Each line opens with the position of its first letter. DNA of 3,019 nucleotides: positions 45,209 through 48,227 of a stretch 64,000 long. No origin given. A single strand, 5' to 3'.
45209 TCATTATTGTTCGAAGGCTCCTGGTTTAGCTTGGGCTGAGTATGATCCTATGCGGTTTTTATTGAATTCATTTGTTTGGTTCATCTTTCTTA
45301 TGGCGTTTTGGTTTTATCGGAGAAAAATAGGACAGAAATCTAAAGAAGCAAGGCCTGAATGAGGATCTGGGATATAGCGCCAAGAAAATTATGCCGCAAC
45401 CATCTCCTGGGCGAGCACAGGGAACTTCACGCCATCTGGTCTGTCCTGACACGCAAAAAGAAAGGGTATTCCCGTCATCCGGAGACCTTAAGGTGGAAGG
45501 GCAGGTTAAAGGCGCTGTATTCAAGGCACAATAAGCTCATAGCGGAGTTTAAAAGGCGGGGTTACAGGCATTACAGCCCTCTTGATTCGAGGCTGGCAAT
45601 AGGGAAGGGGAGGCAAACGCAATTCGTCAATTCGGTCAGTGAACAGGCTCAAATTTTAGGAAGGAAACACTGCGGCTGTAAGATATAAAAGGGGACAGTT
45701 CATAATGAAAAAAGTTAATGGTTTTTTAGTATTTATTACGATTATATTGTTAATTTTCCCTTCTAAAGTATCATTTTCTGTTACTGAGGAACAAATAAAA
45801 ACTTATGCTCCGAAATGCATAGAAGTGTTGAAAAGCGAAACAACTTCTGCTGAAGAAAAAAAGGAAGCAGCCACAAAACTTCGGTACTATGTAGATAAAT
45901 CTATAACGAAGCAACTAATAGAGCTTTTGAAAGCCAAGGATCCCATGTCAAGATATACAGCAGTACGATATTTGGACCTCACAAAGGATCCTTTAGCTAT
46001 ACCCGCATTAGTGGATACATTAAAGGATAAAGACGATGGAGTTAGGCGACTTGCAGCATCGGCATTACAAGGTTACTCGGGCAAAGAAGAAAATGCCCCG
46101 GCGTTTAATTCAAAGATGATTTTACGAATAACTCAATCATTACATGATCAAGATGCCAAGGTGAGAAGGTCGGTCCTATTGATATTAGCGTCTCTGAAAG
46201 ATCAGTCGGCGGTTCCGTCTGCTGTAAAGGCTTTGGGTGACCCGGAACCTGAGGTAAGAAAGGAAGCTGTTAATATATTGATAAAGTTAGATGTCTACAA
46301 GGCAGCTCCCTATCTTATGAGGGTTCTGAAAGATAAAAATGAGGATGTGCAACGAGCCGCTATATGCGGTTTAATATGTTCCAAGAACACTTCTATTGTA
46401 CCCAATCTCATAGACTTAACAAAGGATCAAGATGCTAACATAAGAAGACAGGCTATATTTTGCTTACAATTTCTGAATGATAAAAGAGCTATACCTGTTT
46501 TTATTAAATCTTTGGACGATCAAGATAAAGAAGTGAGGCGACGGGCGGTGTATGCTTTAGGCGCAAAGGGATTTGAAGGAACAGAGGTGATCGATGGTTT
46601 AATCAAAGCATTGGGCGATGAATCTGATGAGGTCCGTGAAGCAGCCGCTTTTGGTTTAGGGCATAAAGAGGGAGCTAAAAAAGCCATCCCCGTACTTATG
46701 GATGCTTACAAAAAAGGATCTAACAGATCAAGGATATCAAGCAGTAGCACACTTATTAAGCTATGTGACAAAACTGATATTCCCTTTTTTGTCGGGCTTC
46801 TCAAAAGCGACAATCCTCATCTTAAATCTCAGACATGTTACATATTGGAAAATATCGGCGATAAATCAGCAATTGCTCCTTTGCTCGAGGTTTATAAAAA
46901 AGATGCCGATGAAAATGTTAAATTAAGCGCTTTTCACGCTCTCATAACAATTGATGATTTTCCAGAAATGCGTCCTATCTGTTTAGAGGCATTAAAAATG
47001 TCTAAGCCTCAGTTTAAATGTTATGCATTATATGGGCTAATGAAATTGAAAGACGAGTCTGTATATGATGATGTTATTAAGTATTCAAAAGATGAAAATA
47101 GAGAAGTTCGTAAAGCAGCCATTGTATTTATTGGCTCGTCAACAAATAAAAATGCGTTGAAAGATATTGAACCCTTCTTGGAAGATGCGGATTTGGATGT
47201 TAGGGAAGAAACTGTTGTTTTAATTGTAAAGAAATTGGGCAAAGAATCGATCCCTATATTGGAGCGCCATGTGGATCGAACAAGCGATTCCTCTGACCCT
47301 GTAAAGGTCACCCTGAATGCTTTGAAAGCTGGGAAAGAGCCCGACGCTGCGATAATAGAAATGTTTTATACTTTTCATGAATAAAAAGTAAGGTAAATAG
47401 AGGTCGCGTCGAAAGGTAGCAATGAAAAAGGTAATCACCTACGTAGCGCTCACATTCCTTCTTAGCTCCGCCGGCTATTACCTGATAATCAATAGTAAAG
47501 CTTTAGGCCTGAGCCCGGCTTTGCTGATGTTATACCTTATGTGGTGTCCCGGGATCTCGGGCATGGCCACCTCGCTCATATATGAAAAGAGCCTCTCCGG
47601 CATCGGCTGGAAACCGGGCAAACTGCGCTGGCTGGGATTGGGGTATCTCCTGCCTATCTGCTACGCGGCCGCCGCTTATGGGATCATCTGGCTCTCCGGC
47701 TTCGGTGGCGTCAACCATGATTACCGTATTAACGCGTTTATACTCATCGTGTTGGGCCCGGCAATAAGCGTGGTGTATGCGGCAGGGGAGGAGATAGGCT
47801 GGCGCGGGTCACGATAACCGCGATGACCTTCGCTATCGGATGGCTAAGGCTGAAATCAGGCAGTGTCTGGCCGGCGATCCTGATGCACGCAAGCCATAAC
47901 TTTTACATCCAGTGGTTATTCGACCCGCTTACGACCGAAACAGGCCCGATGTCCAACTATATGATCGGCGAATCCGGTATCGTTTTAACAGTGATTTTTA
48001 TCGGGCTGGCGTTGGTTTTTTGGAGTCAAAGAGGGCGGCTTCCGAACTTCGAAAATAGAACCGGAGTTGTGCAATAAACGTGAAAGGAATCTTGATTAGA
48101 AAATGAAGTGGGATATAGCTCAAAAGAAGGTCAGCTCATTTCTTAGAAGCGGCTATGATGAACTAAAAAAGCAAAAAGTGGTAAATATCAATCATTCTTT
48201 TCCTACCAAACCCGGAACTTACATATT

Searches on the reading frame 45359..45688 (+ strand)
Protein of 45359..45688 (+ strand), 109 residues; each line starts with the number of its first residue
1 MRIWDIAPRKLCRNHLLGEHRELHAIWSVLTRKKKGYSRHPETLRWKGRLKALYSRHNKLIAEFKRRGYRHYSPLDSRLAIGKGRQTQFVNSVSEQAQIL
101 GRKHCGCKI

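Call 50: search_protein_families(library=pfam, proteins=[window:45359-45688:+], max_evalue=0.001)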
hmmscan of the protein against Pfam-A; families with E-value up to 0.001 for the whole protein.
window:45359-45688:+ (109 aa): 1 family
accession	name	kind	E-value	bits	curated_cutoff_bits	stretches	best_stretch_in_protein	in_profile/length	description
PF03013.19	Pyr_excise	-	5.1e-27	94.5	23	1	1-74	1-78/81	Pyrimidine dimer DNA glycosylase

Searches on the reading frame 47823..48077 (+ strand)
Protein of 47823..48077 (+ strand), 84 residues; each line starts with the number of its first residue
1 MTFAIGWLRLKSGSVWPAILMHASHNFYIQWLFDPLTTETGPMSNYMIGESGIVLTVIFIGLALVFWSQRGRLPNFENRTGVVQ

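Call 50: search_protein_families(library=pfam, proteins=[window:47823-48077:+], max_evalue=0.001)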
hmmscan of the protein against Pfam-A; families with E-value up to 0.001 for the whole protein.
window:47823-48077:+ (84 aa): 1 family
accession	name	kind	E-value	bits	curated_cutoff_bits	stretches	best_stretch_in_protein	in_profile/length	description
PF02517.21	Rce1-like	-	3.1e-05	24.6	22.4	1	2-27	67-92/93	Type II CAAX prenyl endopeptidase Rce1-like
